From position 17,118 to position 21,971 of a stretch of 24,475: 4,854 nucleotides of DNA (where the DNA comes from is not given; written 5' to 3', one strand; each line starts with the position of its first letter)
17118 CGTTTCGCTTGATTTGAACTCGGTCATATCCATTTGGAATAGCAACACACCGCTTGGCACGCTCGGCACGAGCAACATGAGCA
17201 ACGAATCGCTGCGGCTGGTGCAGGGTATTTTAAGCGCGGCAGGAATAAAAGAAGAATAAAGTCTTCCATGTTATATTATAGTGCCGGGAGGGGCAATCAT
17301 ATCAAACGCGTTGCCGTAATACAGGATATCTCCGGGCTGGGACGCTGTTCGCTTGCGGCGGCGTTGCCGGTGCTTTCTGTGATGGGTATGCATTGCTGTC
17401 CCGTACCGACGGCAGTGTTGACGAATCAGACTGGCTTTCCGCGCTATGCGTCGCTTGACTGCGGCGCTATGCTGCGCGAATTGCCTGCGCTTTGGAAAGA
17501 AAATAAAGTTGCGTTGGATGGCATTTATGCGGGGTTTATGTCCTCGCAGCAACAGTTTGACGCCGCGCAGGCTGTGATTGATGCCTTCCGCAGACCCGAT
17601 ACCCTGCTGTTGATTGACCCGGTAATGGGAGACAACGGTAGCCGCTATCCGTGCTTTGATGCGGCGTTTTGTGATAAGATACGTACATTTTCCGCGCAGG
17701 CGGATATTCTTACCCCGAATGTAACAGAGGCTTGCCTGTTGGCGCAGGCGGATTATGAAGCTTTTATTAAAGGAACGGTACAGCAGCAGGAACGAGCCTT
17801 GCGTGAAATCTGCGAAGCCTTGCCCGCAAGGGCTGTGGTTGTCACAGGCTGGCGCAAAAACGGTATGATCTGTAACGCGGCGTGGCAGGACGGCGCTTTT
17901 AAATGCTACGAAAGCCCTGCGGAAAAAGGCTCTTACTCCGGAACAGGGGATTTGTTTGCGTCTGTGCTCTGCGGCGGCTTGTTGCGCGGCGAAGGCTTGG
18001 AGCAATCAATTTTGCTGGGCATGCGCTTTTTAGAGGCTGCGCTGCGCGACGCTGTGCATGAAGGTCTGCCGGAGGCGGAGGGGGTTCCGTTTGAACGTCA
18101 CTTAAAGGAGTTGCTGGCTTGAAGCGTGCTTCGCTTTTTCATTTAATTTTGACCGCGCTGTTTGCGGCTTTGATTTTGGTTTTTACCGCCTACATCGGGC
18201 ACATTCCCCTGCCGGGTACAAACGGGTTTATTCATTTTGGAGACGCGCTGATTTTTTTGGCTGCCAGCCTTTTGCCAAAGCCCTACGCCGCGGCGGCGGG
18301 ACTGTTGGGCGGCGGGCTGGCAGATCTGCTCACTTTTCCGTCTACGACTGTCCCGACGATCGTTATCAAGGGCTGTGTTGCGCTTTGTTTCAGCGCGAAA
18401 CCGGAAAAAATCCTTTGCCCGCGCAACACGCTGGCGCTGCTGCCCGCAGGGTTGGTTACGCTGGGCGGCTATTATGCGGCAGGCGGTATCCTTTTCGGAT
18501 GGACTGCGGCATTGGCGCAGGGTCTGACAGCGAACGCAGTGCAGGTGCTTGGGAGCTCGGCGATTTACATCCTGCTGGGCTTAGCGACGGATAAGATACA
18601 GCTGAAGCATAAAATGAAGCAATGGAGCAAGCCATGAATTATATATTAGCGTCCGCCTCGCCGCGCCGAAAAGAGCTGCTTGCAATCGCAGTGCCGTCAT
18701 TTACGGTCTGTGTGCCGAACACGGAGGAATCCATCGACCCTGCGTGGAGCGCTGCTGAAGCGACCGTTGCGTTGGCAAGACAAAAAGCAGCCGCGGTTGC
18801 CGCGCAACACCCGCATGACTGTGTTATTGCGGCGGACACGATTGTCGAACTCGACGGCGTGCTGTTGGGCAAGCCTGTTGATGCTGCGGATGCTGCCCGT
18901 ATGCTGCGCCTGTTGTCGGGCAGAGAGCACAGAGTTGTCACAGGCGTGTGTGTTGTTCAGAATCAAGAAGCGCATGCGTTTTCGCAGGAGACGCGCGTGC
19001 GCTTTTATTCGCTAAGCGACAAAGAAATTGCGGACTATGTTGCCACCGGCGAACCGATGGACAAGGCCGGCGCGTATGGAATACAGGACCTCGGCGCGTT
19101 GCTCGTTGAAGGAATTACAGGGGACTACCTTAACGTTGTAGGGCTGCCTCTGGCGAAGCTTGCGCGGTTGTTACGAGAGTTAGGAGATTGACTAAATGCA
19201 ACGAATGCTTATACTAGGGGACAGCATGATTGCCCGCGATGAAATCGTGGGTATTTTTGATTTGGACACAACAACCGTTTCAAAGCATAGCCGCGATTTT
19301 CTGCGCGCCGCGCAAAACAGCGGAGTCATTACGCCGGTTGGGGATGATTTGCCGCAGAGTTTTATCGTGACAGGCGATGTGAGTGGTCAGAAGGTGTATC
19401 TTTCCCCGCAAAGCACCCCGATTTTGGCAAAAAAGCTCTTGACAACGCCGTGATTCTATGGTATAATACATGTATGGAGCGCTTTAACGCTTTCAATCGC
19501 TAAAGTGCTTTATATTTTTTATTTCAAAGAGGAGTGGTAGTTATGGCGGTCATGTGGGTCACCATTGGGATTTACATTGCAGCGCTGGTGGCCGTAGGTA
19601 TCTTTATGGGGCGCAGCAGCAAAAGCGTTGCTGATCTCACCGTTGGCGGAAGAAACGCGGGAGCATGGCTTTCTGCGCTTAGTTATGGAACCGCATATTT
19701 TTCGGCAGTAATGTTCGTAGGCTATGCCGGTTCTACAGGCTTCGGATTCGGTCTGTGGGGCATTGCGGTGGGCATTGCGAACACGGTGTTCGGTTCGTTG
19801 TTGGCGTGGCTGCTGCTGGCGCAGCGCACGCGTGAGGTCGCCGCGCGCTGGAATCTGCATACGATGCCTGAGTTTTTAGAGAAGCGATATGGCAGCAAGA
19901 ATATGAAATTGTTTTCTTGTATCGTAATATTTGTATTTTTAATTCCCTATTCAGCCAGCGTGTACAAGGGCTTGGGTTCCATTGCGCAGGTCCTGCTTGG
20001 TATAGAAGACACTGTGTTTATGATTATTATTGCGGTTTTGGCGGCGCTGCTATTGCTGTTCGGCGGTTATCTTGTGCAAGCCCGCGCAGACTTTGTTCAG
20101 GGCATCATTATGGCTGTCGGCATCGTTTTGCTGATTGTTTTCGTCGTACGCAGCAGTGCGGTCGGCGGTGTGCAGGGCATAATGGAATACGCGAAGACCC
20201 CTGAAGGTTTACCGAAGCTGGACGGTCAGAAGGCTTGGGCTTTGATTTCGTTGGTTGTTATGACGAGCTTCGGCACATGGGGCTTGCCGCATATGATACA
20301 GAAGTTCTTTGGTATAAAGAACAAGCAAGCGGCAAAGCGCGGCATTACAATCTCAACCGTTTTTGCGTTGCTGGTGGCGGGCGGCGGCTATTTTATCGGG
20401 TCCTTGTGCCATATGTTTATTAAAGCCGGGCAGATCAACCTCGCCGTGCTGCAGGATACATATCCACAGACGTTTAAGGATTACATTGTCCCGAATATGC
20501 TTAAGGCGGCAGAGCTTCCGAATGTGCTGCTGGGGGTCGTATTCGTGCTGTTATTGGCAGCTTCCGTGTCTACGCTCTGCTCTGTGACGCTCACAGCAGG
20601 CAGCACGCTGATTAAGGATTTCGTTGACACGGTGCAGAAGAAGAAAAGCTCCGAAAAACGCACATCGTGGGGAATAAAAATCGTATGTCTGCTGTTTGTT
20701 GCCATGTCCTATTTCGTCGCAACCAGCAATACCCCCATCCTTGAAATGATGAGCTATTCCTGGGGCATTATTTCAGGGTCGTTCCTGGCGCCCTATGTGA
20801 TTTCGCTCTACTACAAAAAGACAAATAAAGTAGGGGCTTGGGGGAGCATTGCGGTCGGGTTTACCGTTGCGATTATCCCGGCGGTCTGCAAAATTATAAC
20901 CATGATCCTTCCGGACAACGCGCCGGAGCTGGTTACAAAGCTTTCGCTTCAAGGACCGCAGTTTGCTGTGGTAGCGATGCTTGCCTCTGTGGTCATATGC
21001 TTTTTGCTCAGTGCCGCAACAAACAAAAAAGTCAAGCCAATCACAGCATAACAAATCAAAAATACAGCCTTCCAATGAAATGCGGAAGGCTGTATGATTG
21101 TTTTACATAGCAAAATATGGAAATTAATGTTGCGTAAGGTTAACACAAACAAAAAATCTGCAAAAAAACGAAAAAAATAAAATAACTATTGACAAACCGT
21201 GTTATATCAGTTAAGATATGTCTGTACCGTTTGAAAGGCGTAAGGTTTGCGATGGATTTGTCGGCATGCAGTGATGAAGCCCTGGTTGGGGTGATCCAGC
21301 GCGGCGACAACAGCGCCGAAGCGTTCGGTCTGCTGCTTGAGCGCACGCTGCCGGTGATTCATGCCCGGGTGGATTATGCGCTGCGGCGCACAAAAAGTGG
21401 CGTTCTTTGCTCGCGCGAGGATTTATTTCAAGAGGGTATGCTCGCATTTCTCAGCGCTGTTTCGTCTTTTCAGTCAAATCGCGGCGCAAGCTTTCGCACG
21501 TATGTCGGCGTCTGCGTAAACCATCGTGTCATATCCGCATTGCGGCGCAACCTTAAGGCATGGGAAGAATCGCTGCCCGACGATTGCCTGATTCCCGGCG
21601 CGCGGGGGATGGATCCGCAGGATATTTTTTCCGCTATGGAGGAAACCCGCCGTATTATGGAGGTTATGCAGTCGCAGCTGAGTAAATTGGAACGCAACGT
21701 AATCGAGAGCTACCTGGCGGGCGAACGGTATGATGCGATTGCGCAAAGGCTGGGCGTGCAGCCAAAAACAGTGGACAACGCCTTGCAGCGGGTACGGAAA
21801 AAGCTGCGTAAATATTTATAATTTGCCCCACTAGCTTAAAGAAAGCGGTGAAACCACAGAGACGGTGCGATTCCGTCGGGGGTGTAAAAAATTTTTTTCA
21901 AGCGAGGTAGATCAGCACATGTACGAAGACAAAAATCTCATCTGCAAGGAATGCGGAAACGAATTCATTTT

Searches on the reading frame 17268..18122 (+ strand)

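Call 7: search_protein_families(library=pfam, proteins=[window:17268-18122:+], max_evalue=0.001)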
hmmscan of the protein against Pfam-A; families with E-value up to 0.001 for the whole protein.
window:17268-18122:+ (284 aa): 2 families
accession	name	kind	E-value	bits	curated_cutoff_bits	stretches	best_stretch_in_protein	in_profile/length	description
PF08543.17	Phos_pyr_kin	-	1.5e-19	70.8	27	1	31-264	10-237/246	Phosphomethylpyrimidine kinase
PF00294.29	PfkB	-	3.1e-09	37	25.8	1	126-252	172-283/302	pfkB family carbohydrate kinase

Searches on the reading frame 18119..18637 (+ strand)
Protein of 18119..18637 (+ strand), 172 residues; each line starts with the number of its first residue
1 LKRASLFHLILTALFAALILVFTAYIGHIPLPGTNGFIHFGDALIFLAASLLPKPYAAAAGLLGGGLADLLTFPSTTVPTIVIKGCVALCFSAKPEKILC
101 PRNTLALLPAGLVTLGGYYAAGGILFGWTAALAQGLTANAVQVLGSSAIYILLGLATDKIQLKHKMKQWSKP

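Call 7: search_protein_families(library=pfam, proteins=[window:18119-18637:+], max_evalue=0.001)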
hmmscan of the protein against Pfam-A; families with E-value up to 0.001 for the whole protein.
window:18119-18637:+ (172 aa): 1 family
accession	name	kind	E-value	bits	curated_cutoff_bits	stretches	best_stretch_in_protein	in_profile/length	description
PF07155.17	ECF-ribofla_trS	-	1.6e-18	67.8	26.7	1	8-156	6-169/172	ECF-type riboflavin transporter, S component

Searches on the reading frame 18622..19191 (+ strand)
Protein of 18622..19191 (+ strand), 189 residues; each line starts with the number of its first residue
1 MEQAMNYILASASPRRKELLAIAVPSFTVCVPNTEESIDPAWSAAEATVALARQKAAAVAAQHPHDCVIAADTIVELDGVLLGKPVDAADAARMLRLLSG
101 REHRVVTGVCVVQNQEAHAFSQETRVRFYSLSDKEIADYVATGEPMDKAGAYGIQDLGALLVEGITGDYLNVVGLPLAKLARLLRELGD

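Call 7: search_protein_families(library=pfam, proteins=[window:18622-19191:+], max_evalue=0.001)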
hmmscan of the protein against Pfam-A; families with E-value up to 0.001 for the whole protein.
window:18622-19191:+ (189 aa): 1 family
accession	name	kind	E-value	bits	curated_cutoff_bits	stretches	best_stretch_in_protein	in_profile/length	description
PF02545.19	Maf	-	5.8e-64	215.6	27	1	7-186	2-186/187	Maf-like protein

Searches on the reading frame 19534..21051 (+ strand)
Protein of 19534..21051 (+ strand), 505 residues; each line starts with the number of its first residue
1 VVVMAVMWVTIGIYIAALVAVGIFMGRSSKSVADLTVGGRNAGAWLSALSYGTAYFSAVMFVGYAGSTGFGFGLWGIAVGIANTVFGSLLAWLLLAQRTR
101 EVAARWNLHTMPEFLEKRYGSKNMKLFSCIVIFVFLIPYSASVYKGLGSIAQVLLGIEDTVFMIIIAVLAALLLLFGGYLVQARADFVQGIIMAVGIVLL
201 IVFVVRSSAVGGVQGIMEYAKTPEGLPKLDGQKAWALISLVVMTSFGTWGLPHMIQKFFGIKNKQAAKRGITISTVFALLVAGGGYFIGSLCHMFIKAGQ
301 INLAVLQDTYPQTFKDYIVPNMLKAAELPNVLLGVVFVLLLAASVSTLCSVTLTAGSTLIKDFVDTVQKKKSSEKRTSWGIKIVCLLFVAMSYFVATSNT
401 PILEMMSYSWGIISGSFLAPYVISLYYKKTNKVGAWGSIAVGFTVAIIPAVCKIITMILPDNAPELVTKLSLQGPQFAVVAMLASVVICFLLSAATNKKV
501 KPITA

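Call 7: search_protein_families(library=pfam, proteins=[window:19534-21051:+], max_evalue=0.001)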
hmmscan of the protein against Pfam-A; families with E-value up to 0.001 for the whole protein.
window:19534-21051:+ (505 aa): 1 family
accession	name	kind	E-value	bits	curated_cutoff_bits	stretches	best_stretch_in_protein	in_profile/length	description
PF00474.23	SSF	-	6.2e-46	157.5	22.8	1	37-440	3-404/406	Sodium:solute symporter family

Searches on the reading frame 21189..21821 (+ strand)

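Call 7: search_protein_families(library=pfam, proteins=[window:21189-21821:+], max_evalue=0.001)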
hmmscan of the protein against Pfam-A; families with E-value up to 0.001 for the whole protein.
window:21189-21821:+ (210 aa): 5 families
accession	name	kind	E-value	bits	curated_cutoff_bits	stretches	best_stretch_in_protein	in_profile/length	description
PF04542.20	Sigma70_r2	-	1.4e-11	44.5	24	1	63-121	12-68/71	Sigma-70 region 2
PF08281.18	Sigma70_r4_2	-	1e-08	35.1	25.7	1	162-206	9-54/54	Sigma-70, region 4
PF00196.25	GerE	-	1.1e-05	25.5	23.5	1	163-207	2-46/57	Bacterial regulatory proteins, luxR family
PF13384.12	HTH_23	-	0.00013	22.2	24.6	1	171-203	10-42/50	Homeodomain-like domain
PF13936.12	HTH_38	-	0.00025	21.2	27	1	162-201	3-43/44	Helix-turn-helix domain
